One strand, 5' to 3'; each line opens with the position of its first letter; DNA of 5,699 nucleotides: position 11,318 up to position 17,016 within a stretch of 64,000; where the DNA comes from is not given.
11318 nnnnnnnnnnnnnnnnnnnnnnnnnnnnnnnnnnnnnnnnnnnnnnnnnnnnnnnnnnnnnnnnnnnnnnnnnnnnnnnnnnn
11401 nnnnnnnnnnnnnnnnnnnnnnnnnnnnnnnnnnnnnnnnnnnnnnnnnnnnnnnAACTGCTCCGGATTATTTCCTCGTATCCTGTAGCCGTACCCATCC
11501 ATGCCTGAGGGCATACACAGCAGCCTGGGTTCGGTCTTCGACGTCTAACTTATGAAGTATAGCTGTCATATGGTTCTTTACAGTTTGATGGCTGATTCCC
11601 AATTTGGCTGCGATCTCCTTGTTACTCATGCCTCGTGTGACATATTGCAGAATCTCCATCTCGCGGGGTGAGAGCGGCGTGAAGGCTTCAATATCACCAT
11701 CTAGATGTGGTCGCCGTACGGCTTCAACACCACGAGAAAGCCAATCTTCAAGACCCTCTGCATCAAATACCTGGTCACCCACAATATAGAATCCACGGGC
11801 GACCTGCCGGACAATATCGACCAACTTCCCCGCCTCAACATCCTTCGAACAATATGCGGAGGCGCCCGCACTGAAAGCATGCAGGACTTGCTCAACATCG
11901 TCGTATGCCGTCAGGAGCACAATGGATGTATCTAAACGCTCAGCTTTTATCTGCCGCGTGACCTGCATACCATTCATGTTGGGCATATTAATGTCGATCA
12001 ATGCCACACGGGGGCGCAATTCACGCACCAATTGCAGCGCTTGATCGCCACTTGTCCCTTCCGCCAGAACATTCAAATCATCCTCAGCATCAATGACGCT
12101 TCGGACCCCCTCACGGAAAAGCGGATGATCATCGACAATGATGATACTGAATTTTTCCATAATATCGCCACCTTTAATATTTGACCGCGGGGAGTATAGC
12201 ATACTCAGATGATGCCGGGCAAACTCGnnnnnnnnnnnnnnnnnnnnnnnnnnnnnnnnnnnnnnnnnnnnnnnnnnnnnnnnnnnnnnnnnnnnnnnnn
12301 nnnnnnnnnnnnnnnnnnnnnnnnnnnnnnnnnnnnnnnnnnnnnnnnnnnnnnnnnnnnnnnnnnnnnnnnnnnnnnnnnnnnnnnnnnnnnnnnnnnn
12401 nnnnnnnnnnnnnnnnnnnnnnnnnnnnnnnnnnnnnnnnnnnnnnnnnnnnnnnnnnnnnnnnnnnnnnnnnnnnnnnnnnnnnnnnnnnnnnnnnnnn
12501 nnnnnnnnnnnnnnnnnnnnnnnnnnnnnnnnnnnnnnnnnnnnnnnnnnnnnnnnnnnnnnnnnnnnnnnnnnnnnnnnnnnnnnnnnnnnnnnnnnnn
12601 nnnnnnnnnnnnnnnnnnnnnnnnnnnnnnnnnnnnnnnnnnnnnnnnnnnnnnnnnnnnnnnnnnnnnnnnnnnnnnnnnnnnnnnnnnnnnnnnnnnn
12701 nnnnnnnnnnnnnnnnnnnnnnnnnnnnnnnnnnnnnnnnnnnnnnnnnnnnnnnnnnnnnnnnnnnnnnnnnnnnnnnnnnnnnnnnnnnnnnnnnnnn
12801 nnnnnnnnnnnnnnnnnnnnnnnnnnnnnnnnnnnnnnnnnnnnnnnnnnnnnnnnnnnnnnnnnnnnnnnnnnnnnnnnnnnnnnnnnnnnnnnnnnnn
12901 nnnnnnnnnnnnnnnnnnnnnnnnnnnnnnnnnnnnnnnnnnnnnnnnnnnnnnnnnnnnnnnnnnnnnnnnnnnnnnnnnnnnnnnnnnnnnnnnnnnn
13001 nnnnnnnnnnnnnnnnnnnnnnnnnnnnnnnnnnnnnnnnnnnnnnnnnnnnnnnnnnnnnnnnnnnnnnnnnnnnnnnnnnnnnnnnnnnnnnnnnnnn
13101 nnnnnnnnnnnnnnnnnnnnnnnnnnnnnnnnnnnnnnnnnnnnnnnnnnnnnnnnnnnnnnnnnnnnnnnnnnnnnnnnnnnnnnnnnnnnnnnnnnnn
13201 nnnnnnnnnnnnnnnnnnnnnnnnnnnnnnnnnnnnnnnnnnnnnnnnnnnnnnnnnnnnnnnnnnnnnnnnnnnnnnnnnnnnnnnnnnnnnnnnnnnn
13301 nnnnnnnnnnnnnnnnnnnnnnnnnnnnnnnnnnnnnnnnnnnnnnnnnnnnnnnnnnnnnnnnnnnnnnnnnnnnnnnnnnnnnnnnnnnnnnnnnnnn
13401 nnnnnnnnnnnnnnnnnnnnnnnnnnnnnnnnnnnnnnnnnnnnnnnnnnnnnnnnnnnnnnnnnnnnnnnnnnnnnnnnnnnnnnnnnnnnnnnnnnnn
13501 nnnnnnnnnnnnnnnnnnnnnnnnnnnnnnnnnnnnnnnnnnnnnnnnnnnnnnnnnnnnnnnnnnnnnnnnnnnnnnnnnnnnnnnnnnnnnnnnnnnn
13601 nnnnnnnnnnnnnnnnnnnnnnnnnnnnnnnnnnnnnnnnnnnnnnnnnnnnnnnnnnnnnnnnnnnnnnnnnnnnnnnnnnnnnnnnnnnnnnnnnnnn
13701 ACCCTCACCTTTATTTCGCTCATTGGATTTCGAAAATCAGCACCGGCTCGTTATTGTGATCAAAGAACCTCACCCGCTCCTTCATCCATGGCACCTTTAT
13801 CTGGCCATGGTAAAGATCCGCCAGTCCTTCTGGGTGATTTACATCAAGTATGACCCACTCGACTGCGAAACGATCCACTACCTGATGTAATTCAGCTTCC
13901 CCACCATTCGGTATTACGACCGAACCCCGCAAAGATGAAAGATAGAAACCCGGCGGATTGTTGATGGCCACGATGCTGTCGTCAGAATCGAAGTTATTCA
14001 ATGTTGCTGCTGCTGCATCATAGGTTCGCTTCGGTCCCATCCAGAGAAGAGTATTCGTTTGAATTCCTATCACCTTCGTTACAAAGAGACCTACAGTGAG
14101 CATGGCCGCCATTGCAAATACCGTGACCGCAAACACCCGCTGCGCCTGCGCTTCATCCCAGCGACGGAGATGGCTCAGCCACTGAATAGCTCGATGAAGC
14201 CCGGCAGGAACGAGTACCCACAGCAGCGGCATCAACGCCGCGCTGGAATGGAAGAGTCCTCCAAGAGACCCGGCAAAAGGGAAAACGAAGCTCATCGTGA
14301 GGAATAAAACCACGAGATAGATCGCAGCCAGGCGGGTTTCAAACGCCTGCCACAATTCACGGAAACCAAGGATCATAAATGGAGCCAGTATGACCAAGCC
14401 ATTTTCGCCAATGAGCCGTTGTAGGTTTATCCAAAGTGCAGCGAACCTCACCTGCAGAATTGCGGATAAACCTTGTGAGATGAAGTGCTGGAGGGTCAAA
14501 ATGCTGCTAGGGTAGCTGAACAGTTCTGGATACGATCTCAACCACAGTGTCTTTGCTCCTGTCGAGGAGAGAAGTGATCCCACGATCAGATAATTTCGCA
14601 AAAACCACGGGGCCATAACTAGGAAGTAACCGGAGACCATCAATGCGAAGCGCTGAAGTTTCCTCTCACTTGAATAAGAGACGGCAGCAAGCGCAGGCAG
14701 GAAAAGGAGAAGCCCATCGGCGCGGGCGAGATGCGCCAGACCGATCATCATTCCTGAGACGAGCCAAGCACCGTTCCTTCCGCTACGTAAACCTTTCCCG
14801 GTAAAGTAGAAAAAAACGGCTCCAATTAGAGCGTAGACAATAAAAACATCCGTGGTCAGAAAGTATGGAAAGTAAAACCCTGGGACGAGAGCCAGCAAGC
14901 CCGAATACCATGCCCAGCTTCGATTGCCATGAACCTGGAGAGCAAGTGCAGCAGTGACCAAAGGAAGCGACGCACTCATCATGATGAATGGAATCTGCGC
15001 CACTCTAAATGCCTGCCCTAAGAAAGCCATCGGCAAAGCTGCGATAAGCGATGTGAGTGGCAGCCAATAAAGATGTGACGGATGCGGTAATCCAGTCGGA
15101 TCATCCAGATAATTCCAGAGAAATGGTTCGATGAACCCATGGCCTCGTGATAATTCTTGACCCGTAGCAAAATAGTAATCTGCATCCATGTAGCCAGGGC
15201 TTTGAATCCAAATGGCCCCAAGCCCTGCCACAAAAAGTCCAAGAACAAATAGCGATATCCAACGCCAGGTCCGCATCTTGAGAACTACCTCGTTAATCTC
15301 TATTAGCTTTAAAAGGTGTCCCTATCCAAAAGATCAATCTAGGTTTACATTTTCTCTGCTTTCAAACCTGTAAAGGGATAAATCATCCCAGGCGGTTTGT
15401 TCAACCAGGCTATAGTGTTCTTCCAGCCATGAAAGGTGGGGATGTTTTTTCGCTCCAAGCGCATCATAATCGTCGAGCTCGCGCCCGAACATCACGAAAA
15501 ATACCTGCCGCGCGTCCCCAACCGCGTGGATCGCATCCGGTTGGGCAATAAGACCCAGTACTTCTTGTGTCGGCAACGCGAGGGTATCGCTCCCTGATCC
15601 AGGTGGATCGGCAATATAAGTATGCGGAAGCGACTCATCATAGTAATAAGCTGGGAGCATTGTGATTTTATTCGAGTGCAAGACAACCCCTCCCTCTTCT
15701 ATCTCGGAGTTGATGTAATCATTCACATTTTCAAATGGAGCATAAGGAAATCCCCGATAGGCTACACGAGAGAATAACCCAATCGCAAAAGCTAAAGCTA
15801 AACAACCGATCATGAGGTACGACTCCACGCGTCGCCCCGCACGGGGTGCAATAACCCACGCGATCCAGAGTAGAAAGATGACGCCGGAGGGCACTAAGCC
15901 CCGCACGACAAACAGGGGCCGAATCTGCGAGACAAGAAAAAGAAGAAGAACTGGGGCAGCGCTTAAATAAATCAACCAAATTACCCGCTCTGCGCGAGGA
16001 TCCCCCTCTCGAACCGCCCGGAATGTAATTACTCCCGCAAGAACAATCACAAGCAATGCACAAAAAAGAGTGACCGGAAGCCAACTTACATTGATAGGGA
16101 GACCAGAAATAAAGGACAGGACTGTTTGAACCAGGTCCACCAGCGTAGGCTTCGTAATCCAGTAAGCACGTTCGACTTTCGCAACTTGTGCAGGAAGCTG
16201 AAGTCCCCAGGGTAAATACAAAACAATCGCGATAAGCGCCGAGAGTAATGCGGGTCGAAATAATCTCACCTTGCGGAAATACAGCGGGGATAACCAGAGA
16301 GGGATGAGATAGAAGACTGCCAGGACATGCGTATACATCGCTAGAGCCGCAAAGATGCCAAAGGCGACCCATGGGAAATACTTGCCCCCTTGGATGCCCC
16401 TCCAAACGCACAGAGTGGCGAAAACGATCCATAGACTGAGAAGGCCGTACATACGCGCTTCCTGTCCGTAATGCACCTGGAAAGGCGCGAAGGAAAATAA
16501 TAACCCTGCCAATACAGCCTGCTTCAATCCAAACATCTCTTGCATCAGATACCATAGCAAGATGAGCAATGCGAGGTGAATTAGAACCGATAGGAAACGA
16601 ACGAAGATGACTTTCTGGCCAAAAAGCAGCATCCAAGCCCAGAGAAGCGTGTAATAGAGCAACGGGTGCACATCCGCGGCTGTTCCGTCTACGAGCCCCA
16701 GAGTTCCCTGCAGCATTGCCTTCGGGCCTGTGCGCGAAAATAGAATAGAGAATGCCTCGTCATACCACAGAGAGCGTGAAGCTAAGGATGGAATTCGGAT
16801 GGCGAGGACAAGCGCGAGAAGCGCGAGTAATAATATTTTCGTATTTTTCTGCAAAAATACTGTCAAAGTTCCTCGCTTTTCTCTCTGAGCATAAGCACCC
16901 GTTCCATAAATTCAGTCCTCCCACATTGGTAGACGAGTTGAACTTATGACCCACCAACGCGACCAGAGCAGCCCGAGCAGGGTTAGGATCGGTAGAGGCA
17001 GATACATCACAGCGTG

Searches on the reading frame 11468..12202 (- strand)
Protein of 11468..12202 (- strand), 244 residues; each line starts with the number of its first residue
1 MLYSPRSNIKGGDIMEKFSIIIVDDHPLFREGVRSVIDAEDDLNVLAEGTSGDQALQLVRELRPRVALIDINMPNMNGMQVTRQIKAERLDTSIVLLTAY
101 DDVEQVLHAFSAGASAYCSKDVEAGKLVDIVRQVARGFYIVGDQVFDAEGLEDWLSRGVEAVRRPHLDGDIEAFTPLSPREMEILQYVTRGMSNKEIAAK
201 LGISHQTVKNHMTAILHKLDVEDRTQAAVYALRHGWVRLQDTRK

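Call 5: search_protein_families(library=pfam, proteins=[window:11468-12202:-], max_evalue=0.001)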
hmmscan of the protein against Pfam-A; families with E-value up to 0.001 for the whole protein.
window:11468-12202:- (244 aa): 12 families
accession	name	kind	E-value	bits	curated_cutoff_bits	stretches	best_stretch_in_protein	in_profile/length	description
PF00072.30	Response_reg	-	1.3e-27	96.6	30.2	1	20-131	1-110/111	Response regulator receiver domain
PF00196.25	GerE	-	3.6e-22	78.2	23.5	1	176-231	2-57/57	Bacterial regulatory proteins, luxR family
PF04545.22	Sigma70_r4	-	8.1e-07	28.9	24.1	1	177-219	5-48/50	Sigma-70, region 4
PF08281.18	Sigma70_r4_2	-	1e-06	28.7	25.7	1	177-214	11-49/54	Sigma-70, region 4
PF13384.12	HTH_23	-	1.7e-05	25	24.6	1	182-209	8-35/50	Homeodomain-like domain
PF13936.12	HTH_38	-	1.9e-05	24.7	27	1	183-211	12-40/44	Helix-turn-helix domain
PF08279.18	HTH_11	-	5.8e-05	23.3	25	0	180-219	1-43/55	HTH domain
PF13518.12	HTH_28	-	7e-05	23.3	25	1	183-210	4-31/52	Helix-turn-helix domain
PF12840.13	HTH_20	-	8.9e-05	22.8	27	1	182-213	7-40/51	Helix-turn-helix domain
PF13412.12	HTH_24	-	0.00027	20.9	21.9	1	182-212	6-38/48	Winged helix-turn-helix DNA-binding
PF07638.17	Sigma70_ECF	-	0.0003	21.2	21.1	1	166-221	125-181/185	ECF sigma factor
PF04967.18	HTH_10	-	0.0009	19.4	23.1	0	190-219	22-51/53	HTH DNA binding domain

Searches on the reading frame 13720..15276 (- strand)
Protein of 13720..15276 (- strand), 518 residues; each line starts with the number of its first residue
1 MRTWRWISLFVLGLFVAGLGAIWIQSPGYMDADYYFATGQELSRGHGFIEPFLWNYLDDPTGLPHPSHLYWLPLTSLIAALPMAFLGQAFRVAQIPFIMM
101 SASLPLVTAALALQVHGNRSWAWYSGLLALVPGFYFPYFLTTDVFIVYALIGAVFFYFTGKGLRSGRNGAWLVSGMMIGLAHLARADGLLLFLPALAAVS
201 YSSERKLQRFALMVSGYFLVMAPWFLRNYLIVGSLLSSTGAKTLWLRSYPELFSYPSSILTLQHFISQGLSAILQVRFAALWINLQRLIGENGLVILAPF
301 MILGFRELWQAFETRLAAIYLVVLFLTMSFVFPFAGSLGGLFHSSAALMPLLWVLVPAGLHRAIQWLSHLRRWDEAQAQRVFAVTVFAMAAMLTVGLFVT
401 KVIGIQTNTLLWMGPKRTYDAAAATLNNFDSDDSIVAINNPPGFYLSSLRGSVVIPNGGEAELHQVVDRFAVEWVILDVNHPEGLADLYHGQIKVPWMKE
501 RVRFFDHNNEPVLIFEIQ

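Call 6: search_protein_families(library=pfam, proteins=[window:13720-15276:-], max_evalue=0.001)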
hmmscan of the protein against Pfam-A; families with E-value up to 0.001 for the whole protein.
window:13720-15276:- (518 aa): 1 family
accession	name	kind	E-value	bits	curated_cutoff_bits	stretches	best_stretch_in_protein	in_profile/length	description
PF13231.12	PMT_2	-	8.2e-05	23.3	26.1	1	73-222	4-152/160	Dolichyl-phosphate-mannose-protein mannosyltransferase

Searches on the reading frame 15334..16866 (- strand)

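Call 6: search_protein_families(library=pfam, proteins=[window:15334-16866:-], max_evalue=0.001)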
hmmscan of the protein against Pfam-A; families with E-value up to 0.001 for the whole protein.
window:15334-16866:- (510 aa): 1 family
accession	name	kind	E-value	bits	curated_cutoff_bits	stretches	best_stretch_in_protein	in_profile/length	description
PF13231.12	PMT_2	-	2.2e-10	41.4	26.1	1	67-220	2-157/160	Dolichyl-phosphate-mannose-protein mannosyltransferase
